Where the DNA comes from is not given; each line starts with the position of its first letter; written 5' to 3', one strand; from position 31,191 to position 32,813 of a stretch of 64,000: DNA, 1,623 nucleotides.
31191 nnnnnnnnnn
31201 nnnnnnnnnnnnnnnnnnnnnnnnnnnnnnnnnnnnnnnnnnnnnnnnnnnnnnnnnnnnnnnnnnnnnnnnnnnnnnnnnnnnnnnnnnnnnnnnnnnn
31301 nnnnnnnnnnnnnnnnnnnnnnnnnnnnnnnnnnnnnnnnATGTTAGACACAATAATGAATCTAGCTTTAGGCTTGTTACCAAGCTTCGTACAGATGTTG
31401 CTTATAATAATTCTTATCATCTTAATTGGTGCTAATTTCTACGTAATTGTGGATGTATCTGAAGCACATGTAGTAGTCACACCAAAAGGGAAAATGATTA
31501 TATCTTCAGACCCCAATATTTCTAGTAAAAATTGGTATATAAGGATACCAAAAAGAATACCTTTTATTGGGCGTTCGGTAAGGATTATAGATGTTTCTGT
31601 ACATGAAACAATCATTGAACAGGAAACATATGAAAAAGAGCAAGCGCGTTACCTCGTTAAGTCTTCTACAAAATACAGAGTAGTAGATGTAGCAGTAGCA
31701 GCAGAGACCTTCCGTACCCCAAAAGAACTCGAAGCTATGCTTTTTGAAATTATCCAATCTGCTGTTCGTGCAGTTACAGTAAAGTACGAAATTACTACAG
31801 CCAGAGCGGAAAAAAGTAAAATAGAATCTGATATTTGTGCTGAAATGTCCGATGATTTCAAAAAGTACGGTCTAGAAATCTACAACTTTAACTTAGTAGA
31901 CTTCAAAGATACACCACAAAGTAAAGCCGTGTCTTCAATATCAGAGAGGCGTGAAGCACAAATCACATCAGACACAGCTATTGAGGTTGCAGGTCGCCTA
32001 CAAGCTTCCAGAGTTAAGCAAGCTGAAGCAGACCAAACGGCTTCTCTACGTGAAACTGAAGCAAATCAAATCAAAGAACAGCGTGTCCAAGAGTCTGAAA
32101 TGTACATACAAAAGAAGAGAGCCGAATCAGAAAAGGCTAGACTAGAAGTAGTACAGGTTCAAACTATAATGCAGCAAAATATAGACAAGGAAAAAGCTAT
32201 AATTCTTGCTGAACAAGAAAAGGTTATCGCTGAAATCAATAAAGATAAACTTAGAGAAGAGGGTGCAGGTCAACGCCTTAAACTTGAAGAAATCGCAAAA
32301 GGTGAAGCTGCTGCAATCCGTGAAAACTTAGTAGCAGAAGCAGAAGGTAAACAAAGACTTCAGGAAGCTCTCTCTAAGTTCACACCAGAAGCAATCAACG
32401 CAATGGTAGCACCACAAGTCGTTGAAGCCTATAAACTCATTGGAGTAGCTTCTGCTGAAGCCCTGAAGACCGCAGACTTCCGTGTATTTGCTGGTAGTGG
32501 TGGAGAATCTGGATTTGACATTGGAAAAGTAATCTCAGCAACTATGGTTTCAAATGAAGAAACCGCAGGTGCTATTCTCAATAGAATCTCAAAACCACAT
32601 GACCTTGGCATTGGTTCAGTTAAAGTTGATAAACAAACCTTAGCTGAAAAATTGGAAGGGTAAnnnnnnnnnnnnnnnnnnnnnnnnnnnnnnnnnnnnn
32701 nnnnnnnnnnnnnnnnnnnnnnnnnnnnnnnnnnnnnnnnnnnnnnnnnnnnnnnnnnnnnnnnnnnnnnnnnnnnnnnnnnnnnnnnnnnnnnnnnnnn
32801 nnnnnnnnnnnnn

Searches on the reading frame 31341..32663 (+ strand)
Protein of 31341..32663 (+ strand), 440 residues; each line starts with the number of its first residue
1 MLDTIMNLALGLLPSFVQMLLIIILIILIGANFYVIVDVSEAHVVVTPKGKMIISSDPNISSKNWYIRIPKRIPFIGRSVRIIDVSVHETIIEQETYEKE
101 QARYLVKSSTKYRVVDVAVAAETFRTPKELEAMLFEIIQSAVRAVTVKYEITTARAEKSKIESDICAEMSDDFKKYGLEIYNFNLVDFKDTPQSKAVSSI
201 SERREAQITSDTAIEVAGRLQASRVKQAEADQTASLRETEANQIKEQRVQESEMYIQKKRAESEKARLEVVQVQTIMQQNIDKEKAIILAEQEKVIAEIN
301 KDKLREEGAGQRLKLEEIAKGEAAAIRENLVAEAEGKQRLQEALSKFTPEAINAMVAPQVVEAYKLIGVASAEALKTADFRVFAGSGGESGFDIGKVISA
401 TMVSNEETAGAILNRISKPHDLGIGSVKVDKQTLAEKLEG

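Call 13: search_protein_families(library=pfam, proteins=[window:31341-32663:+], max_evalue=0.01)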
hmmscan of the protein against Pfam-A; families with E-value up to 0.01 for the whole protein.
window:31341-32663:+ (440 aa): 2 families
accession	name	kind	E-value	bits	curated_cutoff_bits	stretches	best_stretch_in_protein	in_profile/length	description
PF01145.31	Band_7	-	6.2e-16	59.4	23.6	1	36-217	2-172/176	SPFH domain / Band 7 family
PF15975.10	Flot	-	1.7e-05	25.4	27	1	317-390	7-81/124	Flotillin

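Call 14: search_protein_families(library=phrogs, proteins=[window:31341-32663:+], max_evalue=0.001)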
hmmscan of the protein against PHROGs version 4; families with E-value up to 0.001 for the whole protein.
window:31341-32663:+ (440 aa): 0 families
